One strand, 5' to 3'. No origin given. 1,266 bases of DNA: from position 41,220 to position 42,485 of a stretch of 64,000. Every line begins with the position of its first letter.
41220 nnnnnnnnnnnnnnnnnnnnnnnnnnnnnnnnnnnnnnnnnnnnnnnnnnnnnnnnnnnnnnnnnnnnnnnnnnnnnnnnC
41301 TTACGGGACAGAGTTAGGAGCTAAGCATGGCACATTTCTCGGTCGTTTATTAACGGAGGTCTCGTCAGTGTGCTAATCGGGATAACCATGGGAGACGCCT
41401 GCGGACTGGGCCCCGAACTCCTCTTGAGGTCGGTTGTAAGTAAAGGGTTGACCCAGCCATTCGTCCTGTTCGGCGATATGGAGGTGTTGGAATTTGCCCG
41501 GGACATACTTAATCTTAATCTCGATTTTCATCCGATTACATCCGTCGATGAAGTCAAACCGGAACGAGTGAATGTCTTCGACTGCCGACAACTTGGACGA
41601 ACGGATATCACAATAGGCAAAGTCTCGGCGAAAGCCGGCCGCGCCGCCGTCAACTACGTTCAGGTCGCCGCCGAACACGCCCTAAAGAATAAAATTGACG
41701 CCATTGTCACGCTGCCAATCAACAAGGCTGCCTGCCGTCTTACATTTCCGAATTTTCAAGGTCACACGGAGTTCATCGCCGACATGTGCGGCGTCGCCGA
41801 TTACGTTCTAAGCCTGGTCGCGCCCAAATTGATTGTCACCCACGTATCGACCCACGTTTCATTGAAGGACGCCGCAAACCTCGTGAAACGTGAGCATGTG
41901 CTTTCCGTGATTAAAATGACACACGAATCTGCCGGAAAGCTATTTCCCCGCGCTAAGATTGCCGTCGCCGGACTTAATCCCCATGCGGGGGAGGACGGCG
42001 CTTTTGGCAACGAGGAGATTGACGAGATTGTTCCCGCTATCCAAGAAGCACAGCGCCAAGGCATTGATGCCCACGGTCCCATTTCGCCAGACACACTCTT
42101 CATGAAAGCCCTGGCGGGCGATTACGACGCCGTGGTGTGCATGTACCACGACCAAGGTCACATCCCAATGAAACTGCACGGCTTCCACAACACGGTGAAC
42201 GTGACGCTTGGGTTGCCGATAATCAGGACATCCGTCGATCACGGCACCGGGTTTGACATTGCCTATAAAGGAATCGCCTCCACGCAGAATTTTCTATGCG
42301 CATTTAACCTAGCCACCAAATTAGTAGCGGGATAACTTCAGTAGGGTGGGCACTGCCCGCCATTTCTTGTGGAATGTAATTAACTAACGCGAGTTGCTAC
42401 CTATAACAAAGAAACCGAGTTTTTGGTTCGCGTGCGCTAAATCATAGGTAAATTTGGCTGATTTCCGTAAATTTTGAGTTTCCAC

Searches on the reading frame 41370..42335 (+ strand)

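Call 14: search_protein_families(library=pfam, proteins=[window:41370-42335:+], max_evalue=0.01)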
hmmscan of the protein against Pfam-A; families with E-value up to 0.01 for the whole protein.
window:41370-42335:+ (321 aa): 1 family
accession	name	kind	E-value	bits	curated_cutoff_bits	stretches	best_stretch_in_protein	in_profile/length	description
PF04166.17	PdxA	-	4.6e-100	335.1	27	1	29-315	4-286/286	Pyridoxal phosphate biosynthetic protein PdxA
